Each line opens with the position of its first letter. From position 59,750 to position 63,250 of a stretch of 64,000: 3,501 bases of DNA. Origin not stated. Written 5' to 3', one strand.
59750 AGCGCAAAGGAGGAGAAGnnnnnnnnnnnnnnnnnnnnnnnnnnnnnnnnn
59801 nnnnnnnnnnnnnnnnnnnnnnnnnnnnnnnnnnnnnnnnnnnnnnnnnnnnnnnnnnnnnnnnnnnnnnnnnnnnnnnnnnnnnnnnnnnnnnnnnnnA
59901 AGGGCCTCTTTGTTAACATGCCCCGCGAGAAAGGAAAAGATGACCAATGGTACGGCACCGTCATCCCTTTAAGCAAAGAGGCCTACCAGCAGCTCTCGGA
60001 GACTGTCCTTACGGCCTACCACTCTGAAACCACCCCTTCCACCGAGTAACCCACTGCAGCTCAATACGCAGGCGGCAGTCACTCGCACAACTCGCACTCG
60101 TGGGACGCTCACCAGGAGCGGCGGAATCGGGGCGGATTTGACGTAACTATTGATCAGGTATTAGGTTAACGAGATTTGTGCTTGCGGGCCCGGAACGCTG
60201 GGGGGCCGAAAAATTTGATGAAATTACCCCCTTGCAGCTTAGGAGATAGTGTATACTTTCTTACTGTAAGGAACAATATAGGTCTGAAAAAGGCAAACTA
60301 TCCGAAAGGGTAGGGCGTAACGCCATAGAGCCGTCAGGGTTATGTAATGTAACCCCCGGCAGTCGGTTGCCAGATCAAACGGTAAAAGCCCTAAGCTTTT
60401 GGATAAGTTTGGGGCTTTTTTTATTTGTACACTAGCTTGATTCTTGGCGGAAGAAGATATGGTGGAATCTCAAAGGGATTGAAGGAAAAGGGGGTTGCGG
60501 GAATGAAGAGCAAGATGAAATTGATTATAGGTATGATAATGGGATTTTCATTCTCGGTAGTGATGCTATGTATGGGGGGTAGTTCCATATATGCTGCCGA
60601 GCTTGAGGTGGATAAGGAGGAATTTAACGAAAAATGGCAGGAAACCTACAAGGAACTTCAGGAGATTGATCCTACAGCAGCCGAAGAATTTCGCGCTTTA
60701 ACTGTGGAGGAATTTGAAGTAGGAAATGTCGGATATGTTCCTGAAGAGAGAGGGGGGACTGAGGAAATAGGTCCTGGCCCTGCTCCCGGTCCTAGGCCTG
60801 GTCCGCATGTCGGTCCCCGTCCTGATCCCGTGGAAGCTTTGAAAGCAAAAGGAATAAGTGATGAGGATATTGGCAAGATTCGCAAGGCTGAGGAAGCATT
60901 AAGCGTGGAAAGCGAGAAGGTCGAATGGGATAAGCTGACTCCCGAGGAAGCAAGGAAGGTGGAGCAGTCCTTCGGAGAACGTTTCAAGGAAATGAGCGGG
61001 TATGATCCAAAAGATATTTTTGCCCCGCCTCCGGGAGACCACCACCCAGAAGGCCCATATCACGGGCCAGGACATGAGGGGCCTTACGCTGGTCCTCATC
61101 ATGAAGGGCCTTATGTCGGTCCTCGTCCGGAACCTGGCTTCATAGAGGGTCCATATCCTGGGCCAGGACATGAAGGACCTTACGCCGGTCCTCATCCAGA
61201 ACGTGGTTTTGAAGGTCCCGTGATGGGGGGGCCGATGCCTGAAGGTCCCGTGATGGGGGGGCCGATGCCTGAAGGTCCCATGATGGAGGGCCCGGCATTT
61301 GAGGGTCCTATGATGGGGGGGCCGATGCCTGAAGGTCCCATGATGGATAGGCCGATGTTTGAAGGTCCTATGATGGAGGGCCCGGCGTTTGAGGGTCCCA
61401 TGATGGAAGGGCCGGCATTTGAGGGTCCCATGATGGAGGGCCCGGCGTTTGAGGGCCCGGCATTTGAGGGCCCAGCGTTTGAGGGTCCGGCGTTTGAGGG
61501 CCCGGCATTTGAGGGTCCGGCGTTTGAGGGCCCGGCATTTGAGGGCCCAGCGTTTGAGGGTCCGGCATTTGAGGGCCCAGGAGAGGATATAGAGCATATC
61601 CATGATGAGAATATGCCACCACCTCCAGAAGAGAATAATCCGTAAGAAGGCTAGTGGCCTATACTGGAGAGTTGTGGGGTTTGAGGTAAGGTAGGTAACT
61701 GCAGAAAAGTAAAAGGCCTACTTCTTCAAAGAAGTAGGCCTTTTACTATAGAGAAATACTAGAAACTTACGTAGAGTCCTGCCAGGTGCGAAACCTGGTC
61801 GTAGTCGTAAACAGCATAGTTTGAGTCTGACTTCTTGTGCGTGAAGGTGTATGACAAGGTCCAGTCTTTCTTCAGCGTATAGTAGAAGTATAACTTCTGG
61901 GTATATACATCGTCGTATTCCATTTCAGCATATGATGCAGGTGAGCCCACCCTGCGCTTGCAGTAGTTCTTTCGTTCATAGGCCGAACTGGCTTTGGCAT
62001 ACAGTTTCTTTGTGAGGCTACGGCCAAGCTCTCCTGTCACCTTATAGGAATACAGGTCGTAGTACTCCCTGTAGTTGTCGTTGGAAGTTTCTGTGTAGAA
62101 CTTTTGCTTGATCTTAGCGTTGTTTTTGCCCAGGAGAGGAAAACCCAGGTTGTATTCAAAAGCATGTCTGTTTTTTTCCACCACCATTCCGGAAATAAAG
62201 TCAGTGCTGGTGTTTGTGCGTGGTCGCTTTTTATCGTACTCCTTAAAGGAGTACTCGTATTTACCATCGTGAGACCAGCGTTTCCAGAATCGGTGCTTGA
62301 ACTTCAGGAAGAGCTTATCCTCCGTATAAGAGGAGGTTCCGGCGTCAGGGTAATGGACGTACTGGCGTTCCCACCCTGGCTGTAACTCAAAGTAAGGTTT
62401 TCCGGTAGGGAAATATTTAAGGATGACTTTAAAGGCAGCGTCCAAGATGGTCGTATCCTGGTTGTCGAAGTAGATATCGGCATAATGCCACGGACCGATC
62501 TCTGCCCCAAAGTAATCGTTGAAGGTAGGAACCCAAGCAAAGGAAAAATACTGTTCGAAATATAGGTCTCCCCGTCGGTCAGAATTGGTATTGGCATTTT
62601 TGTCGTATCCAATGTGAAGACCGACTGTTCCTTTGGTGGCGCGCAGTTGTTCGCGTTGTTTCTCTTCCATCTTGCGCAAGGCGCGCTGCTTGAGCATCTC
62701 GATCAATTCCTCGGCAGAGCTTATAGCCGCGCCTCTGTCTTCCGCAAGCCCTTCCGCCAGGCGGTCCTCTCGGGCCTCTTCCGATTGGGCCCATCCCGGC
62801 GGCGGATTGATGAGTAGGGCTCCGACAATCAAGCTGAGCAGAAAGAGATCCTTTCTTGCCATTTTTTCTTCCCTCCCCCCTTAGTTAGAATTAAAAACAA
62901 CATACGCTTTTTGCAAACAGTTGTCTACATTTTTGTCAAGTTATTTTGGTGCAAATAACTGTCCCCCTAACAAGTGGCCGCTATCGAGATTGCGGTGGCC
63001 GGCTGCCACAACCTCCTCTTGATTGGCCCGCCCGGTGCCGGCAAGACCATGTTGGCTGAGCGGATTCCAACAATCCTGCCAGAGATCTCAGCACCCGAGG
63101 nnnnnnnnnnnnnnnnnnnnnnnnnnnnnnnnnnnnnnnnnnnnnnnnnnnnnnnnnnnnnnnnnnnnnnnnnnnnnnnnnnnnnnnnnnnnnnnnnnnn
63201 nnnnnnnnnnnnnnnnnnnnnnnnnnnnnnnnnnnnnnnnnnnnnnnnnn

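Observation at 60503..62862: AT-rich islet encoding a His/Pro/Gly-rich tandem-repeat secreted protein convergent with an outer-membrane beta-barrel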

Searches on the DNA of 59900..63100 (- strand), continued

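Call 32: search_rna_families(sources=[L010, L011, L012, L013, L014, L015, L016, L017, L018, L019, L020], threshold=gathering)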
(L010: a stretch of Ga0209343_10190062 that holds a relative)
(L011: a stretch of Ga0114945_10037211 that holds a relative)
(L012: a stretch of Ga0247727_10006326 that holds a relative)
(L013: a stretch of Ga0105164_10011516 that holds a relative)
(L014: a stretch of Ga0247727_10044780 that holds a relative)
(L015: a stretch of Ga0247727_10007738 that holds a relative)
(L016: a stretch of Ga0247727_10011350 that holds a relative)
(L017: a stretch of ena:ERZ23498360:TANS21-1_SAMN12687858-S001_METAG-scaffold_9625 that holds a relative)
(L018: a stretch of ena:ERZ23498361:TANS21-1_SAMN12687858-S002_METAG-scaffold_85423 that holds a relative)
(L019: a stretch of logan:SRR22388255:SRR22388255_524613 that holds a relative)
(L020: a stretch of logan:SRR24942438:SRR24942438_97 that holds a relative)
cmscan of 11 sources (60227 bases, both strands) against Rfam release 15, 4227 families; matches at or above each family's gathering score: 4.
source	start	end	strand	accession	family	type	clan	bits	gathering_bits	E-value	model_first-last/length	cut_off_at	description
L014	4876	5294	-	RF00023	tmRNA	Gene;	CL00001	185.2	47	6.8e-74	1-374/374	no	transfer-messenger RNA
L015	4215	4302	-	RF01051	c-di-GMP-I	Cis-reg; riboswitch;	CL00126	70.3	35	9.1e-12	1-87/87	no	c-di-GMP-I riboswitch aptamer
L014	4470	4561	-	RF01051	c-di-GMP-I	Cis-reg; riboswitch;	CL00126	64.8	35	2e-10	1-87/87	no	c-di-GMP-I riboswitch aptamer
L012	8229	8320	-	RF01051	c-di-GMP-I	Cis-reg; riboswitch;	CL00126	64.4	35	2.4e-10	1-87/87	no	c-di-GMP-I riboswitch aptamer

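Call 48: search_rna_families(sources=[L006, L007, L008, L009], threshold=evalue, max_evalue=1)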
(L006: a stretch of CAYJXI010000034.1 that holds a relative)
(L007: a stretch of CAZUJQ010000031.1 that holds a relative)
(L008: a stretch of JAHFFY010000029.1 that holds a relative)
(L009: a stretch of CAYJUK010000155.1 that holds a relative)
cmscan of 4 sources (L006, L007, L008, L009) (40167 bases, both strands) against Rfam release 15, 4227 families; matches with E-value up to 1: 10.
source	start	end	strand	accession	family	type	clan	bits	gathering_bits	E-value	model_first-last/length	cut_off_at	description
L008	7505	7587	-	RF01998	group-II-D1D4-1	Intron;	CL00102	53.6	35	4.8e-07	1-84/84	no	Group II catalytic intron D1-D4-1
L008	9894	10041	-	RF01051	c-di-GMP-I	Cis-reg; riboswitch;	CL00126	41.3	35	7.4e-05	1-87/87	no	c-di-GMP-I riboswitch aptamer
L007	8244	8417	-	RF01051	c-di-GMP-I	Cis-reg; riboswitch;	CL00126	38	35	0.00046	1-87/87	no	c-di-GMP-I riboswitch aptamer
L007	6959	7072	-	RF00506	Thr_leader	Cis-reg; leader;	-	29.8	55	0.096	1-118/118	no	Threonine operon leader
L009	3130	3193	-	RF00506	Thr_leader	Cis-reg; leader;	-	27.9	55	0.26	1-118/118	no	Threonine operon leader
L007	6932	7005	+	RF00506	Thr_leader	Cis-reg; leader;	-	26.9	55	0.46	1-118/118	no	Threonine operon leader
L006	7129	7162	+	RF04001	mir-7918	Gene; miRNA;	-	25.3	80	0.32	1-58/58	no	mir-7918 microRNA precursor family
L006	3450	3505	+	RF00931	mir-879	Gene; miRNA;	-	25.3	90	0.41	1-74/74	no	mir-879 microRNA precursor family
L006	8643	8707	-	RF03167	c-di-GMP-I-GGC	Cis-reg; riboswitch;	CL00126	24.9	59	0.087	1-80/80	no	c-di-GMP-I-GGC riboswitch aptamer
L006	8495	8600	-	RF01051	c-di-GMP-I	Cis-reg; riboswitch;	CL00126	24.7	35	0.84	1-87/87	no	c-di-GMP-I riboswitch aptamer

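Call 80: search_rna_families(sources=[L023, L024], threshold=evalue, max_evalue=0.01)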
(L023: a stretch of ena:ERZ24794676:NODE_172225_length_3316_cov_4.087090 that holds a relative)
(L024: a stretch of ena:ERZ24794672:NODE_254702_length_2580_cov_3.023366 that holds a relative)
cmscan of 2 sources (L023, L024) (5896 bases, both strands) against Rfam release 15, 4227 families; matches with E-value up to 0.01: 4.
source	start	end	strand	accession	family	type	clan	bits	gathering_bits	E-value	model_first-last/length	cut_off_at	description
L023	539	632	+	RF03167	c-di-GMP-I-GGC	Cis-reg; riboswitch;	CL00126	62.2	59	2.6e-13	1-80/80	no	c-di-GMP-I-GGC riboswitch aptamer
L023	39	144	-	RF00515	PyrR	Cis-reg;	-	51.4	54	3.5e-05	1-115/115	no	PyrR binding site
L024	1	78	+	RF01051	c-di-GMP-I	Cis-reg; riboswitch;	CL00126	44.4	35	1.8e-06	16-87/87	5'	c-di-GMP-I riboswitch aptamer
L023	2305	2392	-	RF00506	Thr_leader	Cis-reg; leader;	-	31.5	55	0.0055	1-118/118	no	Threonine operon leader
